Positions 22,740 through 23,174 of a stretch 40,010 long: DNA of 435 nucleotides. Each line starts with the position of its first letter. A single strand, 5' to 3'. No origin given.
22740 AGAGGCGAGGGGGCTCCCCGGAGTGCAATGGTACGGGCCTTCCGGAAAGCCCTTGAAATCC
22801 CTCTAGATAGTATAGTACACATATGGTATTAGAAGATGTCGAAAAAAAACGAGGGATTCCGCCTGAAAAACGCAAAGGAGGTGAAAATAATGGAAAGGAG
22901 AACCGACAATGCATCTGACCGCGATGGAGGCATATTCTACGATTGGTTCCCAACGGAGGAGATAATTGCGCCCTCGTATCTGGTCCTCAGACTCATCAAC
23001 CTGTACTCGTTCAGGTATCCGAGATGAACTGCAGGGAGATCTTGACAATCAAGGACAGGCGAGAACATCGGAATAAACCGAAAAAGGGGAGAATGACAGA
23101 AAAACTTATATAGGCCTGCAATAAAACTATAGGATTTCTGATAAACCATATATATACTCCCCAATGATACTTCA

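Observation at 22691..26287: Two homologous roughly 330-nt modules (conserved upstream element plus tiny RYPR-ending ORF) in direct orientation flank an AT-rich island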

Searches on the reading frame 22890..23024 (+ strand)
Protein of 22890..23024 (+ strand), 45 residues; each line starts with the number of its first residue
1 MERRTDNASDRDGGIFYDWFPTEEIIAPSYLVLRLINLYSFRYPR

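Call 25: find_homologous_proteins(query=window:22890-23024:+, max_evalue=10)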
Query seq(45 aa) (45 aa): 2 proteins with E <= 10 among 2 candidates.
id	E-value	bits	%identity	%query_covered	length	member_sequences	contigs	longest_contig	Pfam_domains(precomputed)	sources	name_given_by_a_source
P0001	1.3e-23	98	100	100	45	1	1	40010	-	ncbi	ncbi:MAG: hypothetical protein ACMUIG_04635 [Thermoplasmatota archaeon]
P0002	1.0e-18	82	87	100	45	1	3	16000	-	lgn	-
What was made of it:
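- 22890..23027 (+): Small ORF A, 45 aa: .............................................. Annotated at NCBI as hypothetical protein ACMUIG_04635 (call 25).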

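Call 26: find_encoding_contigs(protein=P0002, flank=10000, max_places=10)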
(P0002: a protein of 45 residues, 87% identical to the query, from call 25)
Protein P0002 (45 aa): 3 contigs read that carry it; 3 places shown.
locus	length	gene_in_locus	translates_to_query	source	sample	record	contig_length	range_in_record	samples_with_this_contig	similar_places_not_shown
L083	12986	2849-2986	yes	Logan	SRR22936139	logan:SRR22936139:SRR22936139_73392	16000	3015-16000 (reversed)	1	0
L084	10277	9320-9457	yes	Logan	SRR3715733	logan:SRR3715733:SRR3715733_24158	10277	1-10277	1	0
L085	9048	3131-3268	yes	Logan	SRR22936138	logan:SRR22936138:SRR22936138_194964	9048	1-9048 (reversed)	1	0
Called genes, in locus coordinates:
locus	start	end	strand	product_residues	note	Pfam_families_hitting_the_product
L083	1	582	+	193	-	?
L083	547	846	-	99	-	PF01740:STAS, PF13466:STAS_2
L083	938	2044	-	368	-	PF04015:DUF362, PF13187:Fer4_9, PF00037:Fer4 (weak), PF12837:Fer4_6 (weak), PF12838:Fer4_7, PF13237:Fer4_10, PF14697:Fer4_21, PF00037:Fer4 (weak), +9 more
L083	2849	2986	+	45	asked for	-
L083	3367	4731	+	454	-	PF07719:TPR_2 (faint), PF09976:TPR_21 (weak), PF13181:TPR_8 (faint), PF00515:TPR_1 (faint), PF13374:TPR_10 (faint), PF17874:TPR_MalT (weak), PF13424:TPR_12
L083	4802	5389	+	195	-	-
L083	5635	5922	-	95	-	-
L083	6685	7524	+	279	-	PF00160:Pro_isomerase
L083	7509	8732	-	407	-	-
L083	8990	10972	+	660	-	PF01145:Band_7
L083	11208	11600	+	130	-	PF12773:DZR (faint)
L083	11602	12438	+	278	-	PF10418:DHODB_Fe-S_bind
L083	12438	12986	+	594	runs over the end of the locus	PF14691:Fer4_20, PF01262:AlaDh_PNT_C (faint), PF00070:Pyr_redox (faint), PF07992:Pyr_redox_2, PF13450:NAD_binding_8 (weak), PF13738:Pyr_redox_3 (weak)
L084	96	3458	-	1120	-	PF13570:Beta-prop_ACSF4, PF25523:Ig_RIMBP2 (faint), PF25833:Fn3_SaeA_3rd (faint), PF25059:FN3_DSCAM-DSCAML_C (faint), PF00041:fn3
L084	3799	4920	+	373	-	PF02073:Peptidase_M29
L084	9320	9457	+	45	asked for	-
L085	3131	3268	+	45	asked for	-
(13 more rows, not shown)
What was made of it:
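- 22890..23027 (+): The ortholog P0002 is 87% identical (calls 25, 26).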

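Call 27: find_encoding_contigs(protein=P0001, flank=10000, max_places=10)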
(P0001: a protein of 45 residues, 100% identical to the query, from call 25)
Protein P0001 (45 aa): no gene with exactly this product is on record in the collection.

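Call 45: find_homologous_proteins(query=A4, max_evalue=10)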
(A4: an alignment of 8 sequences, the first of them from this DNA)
Query A4 (8 sequences) (45 aa, profile of the alignment): 6 proteins with E <= 10 among 7 candidates.
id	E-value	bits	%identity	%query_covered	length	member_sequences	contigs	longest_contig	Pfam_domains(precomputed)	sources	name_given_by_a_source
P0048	1.4e-12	65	67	27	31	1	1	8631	-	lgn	-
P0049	1.3e-11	62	50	27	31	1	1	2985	-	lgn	-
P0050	3.9e-9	54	41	64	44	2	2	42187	-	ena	-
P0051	4.8e-9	54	37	67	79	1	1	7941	-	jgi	jgi:hypothetical protein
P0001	1.4e-7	49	100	100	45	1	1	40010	-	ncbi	ncbi:MAG: hypothetical protein ACMUIG_04635 [Thermoplasmatota archaeon]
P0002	6.2e-7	47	87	100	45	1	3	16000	-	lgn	-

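Call 47: find_encoding_contigs(protein=P0050, flank=10000, max_places=4)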
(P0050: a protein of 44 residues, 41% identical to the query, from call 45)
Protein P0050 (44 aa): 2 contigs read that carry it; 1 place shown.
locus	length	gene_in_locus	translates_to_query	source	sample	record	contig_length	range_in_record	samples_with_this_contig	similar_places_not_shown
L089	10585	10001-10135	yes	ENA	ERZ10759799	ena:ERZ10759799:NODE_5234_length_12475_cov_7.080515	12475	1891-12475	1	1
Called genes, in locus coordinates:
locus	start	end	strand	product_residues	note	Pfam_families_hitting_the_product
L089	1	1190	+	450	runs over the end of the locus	PF00390:malic, PF03949:Malic_M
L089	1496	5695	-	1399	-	PF25778:DUF7948, PF06739:SBBP (faint), PF00041:fn3, PF16656:Pur_ac_phosph_N (faint), PF24421:Ig_J (faint), PF24489:Ig_J_second (faint), PF25059:FN3_DSCAM-DSCAML_C (faint), PF00041:fn3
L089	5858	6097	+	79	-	-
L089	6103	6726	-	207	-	-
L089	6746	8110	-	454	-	PF13545:HTH_Crp_2 (weak), PF13374:TPR_10 (faint), PF09976:TPR_21 (faint), PF12895:ANAPC3 (faint), PF13432:TPR_16 (faint), PF00515:TPR_1 (faint), PF17874:TPR_MalT (weak), PF13424:TPR_12, +7 more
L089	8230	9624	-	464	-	PF13545:HTH_Crp_2 (weak), PF13374:TPR_10 (faint), PF28559:TPR_SusR (faint), PF13432:TPR_16 (faint), PF14938:SNAP (faint), PF00515:TPR_1 (weak), PF07719:TPR_2 (weak), PF13424:TPR_12, +5 more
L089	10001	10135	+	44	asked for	-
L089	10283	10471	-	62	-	-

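Call 48: find_encoding_contigs(protein=P0048, flank=10000, max_places=4)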
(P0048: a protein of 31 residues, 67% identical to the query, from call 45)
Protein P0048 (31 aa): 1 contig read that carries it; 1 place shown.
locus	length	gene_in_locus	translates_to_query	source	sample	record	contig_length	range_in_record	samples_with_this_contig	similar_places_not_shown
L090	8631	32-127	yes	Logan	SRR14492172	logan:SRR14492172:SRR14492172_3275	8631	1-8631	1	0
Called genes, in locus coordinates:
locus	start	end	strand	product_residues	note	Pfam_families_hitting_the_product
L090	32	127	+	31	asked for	-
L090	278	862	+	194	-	PF13580:SIS_2, PF01380:SIS (faint)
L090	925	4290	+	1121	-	PF01364:Peptidase_C25, PF17803:Cadherin_4 (faint), PF17963:Big_9 (faint)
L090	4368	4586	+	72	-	PF01423:LSM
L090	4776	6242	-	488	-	-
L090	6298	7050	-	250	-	PF00702:Hydrolase, PF13419:HAD_2, PF13242:Hydrolase_like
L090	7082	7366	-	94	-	-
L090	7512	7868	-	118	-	-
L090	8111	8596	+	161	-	-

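Call 50: find_encoding_contigs(protein=P0049, flank=10000, max_places=4)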
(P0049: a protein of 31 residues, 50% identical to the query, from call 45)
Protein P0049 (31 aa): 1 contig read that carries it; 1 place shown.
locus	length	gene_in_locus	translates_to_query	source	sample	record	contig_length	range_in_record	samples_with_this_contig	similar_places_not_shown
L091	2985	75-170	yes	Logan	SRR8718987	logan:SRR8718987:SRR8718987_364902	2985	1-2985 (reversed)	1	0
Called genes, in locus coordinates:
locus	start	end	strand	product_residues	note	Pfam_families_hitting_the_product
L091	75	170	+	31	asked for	-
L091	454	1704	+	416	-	PF14559:TPR_19 (faint), PF13181:TPR_8 (faint), PF13424:TPR_12 (faint)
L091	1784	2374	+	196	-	-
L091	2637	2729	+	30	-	-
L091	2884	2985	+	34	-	?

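Call 85: search_protein_families(library=ncbifam, proteins=[window:22890-23024:+], max_evalue=0.1)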
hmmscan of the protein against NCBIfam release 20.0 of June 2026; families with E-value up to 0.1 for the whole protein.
seq(45 aa): 0 families

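Call 92: search_protein_representatives(alignment_id=A12)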
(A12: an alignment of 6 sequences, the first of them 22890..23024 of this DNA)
Query: 6 sequences, 30 profile positions. Proteins with E-value up to 0.001 (for the whole library): 5; up to 1e-10: 2; up to 1e-30: 0. The best 5 are listed.
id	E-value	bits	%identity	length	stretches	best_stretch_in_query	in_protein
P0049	2.6e-12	62.5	-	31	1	1-30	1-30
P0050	2.6e-11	59.3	-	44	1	1-30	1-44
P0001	1.6e-09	53.6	-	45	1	1-29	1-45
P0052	1.9e-06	43.7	-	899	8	11-22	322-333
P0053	4.3e-06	42.6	-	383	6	12-23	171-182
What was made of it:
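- On New small-protein family (this work): W[YF]RL[IA]N.YP.R[WY]PRC core: Only 3 clusters are found among 1.84 billion representative proteins (call 92).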
